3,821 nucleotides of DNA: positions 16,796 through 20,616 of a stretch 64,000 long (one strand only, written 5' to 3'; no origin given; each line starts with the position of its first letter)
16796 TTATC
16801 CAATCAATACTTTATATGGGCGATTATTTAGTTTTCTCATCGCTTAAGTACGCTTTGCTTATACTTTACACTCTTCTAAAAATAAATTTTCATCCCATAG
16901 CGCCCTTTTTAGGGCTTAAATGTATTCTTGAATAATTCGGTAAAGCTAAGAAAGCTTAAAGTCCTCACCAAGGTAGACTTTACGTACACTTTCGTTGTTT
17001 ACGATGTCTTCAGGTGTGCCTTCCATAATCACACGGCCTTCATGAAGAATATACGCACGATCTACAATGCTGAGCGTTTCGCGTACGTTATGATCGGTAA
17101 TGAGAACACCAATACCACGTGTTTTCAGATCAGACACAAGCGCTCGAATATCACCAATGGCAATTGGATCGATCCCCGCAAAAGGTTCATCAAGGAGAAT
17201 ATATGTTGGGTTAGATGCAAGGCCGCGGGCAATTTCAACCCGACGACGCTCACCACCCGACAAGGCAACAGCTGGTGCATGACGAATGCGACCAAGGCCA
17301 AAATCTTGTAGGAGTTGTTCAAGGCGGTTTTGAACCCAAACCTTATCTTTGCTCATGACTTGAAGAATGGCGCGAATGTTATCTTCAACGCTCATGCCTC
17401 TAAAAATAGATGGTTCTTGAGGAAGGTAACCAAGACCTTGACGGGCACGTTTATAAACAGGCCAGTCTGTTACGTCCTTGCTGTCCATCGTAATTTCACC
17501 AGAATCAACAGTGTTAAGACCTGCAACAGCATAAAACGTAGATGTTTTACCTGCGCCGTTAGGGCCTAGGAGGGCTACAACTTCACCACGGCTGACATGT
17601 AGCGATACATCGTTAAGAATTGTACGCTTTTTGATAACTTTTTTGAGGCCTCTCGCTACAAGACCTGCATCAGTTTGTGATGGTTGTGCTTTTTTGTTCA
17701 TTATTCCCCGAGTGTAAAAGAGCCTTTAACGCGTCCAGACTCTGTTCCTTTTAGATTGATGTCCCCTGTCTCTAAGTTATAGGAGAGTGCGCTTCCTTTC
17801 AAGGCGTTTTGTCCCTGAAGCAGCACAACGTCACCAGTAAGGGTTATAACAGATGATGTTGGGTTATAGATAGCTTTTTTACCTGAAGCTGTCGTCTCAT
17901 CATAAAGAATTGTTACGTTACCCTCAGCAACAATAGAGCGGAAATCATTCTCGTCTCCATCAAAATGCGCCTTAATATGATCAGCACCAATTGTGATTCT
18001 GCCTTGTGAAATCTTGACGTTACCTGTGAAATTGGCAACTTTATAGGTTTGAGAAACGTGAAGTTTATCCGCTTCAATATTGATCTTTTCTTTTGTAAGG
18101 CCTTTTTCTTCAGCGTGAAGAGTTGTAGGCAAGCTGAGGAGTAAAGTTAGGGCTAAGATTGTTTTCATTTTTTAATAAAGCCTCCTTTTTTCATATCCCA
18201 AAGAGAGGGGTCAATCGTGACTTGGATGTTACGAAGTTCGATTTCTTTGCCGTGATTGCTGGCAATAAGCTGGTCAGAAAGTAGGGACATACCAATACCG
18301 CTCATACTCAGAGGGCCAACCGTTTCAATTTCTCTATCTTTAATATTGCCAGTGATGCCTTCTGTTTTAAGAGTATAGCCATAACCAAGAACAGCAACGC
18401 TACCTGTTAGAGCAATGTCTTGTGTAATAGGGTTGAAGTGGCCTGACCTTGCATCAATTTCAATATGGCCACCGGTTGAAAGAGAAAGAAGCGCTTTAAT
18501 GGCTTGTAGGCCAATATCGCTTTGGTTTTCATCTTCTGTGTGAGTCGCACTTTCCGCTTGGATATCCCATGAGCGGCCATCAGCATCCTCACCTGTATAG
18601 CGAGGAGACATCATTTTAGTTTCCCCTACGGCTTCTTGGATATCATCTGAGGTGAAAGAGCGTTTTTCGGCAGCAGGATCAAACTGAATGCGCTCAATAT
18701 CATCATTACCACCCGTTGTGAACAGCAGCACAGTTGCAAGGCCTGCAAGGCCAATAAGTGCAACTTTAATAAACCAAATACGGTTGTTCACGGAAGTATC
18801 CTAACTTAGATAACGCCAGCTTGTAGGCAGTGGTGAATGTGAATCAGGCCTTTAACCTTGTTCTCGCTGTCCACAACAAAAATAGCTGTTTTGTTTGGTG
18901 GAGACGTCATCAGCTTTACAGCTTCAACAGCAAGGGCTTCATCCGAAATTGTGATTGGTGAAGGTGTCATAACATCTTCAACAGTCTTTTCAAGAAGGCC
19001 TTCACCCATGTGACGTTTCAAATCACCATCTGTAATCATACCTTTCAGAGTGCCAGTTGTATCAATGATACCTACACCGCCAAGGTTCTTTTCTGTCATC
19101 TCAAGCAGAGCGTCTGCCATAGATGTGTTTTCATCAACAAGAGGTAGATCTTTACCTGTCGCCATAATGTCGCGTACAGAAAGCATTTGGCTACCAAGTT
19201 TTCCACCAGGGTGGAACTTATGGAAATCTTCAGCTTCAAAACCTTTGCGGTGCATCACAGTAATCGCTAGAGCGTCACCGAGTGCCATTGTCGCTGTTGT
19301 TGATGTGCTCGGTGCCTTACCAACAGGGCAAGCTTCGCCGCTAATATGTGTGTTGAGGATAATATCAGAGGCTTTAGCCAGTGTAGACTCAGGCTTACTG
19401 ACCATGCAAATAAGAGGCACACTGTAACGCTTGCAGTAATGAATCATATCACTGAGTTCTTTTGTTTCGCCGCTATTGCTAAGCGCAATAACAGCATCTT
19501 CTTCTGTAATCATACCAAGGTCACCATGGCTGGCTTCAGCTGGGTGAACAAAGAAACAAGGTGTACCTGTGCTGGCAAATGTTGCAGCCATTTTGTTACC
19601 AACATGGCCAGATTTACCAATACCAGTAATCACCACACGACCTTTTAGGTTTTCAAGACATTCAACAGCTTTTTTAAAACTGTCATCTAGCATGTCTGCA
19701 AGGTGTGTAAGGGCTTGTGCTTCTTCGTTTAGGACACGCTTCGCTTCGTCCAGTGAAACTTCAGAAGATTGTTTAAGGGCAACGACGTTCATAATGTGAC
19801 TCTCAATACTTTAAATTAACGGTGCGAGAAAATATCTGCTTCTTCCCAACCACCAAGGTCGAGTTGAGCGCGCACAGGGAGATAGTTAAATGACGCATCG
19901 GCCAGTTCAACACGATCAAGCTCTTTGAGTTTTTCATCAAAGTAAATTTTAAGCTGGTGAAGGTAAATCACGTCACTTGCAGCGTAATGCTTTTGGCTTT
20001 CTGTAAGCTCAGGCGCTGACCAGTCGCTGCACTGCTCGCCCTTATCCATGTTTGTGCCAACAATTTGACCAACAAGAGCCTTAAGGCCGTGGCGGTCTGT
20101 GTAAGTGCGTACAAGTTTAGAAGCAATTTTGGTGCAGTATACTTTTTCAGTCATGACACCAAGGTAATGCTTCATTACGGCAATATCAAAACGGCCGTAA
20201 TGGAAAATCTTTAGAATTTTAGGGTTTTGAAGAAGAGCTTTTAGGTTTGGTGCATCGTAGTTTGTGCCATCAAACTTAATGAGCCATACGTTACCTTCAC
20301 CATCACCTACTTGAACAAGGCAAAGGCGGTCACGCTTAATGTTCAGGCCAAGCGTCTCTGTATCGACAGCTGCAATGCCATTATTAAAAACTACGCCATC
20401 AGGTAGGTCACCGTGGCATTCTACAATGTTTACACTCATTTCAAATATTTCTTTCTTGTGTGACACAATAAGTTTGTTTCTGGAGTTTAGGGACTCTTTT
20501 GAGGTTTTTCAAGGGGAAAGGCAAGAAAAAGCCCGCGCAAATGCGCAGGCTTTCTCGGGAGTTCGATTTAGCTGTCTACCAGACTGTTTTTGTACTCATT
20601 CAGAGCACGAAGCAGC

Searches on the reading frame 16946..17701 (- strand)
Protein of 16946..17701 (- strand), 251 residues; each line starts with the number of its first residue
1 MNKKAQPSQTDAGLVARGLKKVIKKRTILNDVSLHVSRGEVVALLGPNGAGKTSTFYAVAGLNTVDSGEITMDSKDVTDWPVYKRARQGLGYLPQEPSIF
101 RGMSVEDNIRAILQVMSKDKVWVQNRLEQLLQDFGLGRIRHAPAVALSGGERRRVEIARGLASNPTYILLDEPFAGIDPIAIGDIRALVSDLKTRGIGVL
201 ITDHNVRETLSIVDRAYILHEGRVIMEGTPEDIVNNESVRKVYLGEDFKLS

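Call 6: search_protein_families(library=ncbifam, proteins=[window:16946-17701:-])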
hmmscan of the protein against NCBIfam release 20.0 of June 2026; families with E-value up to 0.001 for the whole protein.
window:16946-17701:- (251 aa): 187 families (the best 25 are shown)
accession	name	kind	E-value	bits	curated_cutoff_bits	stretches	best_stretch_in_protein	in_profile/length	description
TIGR04406.1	LPS_export_lptB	equivalog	1.8e-105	351.5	240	1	14-250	2-239/239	LPS export ABC transporter ATP-binding protein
NF008144.0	PRK10895.1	equivalog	7.3e-88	294.1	381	1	12-250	2-241/241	LPS export ABC transporter ATP-binding protein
TIGR03410.1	urea_trans_UrtE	equivalog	2.4e-46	158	285.8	1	19-241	6-226/230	urea ABC transporter ATP-binding subunit UrtE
NF008626.0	PRK11614.1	equivalog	1.2e-43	149.3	441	1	26-245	18-236/237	high-affinity branched-chain amino acid ABC transporter ATP-binding protein LivF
TIGR01188.1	drrA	subfamily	3.9e-42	144.6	312.45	1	26-234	6-212/302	daunorubicin resistance ABC transporter, ATP-binding protein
TIGR00968.1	3a0106s01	subfamily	7.2e-42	143.5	342.75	1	20-240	7-225/237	sulfate ABC transporter ATP-binding protein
TIGR03864.1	PQQ_ABC_ATP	hypoth_equivalog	9.1e-42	143.1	302.25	1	15-241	3-227/236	ABC transporter, ATP-binding subunit, PQQ-dependent alcohol dehydrogenase system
NF010068.0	PRK13548.1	equivalog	3.1e-41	141.2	261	1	13-243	5-240/261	heme ABC transporter ATP-binding protein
TIGR03265.1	PhnT2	equivalog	6.6e-41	140.7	457.7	1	14-236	5-225/353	putative 2-aminoethylphosphonate ABC transporter ATP-binding protein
NF008449.1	PRK11300.1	equivalog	7.2e-41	140.1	362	1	29-247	21-255/255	high-affinity branched-chain amino acid ABC transporter ATP-binding protein LivG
NF040840.2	tungstate_WtpC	equivalog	6.1e-39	134.3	440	1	27-237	14-222/347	tungstate ABC transporter ATP-binding protein WtpC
TIGR03411.1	urea_trans_UrtD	equivalog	1.5e-38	132.8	304.1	1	27-246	16-242/242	urea ABC transporter ATP-binding protein UrtD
TIGR03258.1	PhnT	equivalog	2.5e-38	132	499.15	1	8-237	3-231/359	2-aminoethylphosphonate ABC transport system ATP-binding subunit PhnT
TIGR03740.1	galliderm_ABC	subfamily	1.3e-37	129.7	309.75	1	16-232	3-210/223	lantibiotic protection ABC transporter ATP-binding subunit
NF006987.0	PRK09452.1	equivalog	3.2e-37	128.1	482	1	5-236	9-238/378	spermidine/putrescine ABC transporter ATP-binding protein PotA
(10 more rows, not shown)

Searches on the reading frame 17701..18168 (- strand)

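Call 6: search_protein_families(library=ncbifam, proteins=[window:17701-18168:-])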
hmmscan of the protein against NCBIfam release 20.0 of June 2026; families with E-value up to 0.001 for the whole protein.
window:17701-18168:- (155 aa): 4 families
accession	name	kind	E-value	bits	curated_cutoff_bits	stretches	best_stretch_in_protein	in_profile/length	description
TIGR03002.1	outer_YhbN_LptA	equivalog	1.1e-22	80.4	71.7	1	22-148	3-136/142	lipopolysaccharide transport periplasmic protein LptA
NF008143.0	PRK10894.1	equivalog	1.5e-09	37.4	234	1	5-141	14-154/184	lipopolysaccharide ABC transporter substrate-binding protein LptA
NF002997.0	PRK03761.1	equivalog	5.6e-09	34.7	683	1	25-106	47-130/783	LPS assembly protein LptD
TIGR04409.1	LptC_YrbK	equivalog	4.4e-07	29.6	38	1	91-142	124-175/180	LPS export ABC transporter periplasmic protein LptC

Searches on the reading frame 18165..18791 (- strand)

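Call 6: search_protein_families(library=ncbifam, proteins=[window:18165-18791:-])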
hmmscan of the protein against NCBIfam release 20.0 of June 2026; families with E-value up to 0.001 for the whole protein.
window:18165-18791:- (208 aa): 1 family
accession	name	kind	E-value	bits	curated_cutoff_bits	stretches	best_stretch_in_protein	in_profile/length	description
TIGR04409.1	LptC_YrbK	equivalog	1e-07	31.7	38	1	64-190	45-177/180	LPS export ABC transporter periplasmic protein LptC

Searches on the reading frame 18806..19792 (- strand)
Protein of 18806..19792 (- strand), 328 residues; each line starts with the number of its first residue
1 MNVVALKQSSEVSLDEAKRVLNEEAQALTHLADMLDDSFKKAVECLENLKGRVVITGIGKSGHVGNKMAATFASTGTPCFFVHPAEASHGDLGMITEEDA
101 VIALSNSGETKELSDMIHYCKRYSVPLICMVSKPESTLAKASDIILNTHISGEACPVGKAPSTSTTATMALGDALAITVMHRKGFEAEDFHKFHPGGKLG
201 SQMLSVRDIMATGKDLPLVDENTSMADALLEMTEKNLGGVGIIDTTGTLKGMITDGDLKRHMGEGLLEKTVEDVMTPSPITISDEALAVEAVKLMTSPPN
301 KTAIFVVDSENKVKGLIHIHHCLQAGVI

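Call 6: search_protein_families(library=ncbifam, proteins=[window:18806-19792:-])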
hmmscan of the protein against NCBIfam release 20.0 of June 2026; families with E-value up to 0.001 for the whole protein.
window:18806-19792:- (328 aa): 28 families (the best 25 are shown)
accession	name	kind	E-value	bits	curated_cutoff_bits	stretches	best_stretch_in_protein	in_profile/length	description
NF008141.0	PRK10892.1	equivalog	1.7e-107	359.5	505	1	15-328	14-328/328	arabinose-5-phosphate isomerase KdsD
TIGR00393.1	kpsF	subfamily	1.7e-97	326.2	203.7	1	51-318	1-268/268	KpsF/GutQ family sugar-phosphate isomerase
NF008581.0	PRK11543.1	equivalog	2.3e-88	296.3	481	1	10-328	2-321/321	arabinose-5-phosphate isomerase GutQ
NF008458.0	PRK11337.1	equivalog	3.7e-12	45.8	378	1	11-183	102-272/293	MurR/RpiR family transcriptional regulator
TIGR03127.2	RuMP_HxlB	equivalog_domain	1.5e-11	44.6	160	1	19-194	3-174/178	6-phospho-3-hexuloisomerase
NF040776.2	AlsR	equivalog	7.6e-11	41.5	400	1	17-183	96-260/279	transcriptional repressor AlsR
NF041552.1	TF_PrdR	equivalog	5e-10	38.3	795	1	202-323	4-122/577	sigma-54 dependent transcriptional regulator PrdR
NF041755.1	RuMP_HxlAB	equivalog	5.3e-10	38.8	500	1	26-194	222-387/391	bifunctional 3-hexulose-6-phosphate synthase/6-phospho-3-hexuloisomerase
NF010701.0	PRK14101.1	equivalog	1.3e-09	36.8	920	1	13-150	431-568/638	bifunctional transcriptional regulator/glucokinase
NF008590.0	PRK11557.1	equivalog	2.6e-09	36.9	355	1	19-184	101-264/282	MurR/RpiR family transcriptional regulator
NF001484.0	PRK00331.1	subfamily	8e-09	34.4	381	1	23-184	260-417/601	isomerizing glutamine--fructose-6-phosphate transaminase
NF011447.0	PRK14869.2-3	equivalog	5e-07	28.7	522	1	200-268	64-130/540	putative manganese-dependent inorganic diphosphatase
NF011440.0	PRK14869.1-2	equivalog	5.1e-07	28.7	746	0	206-261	69-122/541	putative manganese-dependent inorganic diphosphatase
TIGR01135.1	glmS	equivalog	7.7e-07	28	418.05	1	40-177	283-419/607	glutamine--fructose-6-phosphate transaminase (isomerizing)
NF011443.0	PRK14869.1-5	equivalog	9.3e-07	27.6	335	0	206-261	71-124/546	putative manganese-dependent inorganic diphosphatase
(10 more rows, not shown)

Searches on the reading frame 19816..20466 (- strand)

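Call 36: search_protein_families(library=pfam, proteins=[window:19816-20466:-])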
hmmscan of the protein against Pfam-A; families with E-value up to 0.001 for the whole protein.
window:19816-20466:- (216 aa): 2 families
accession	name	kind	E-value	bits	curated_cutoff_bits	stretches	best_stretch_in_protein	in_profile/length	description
PF01612.26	DNA_pol_A_exo1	-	3.8e-38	131.4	23.6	1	33-180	24-172/173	3'-5' exonuclease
PF13482.12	RNase_H_2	-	0.00066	20.1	22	1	34-130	3-108/165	RNase_H superfamily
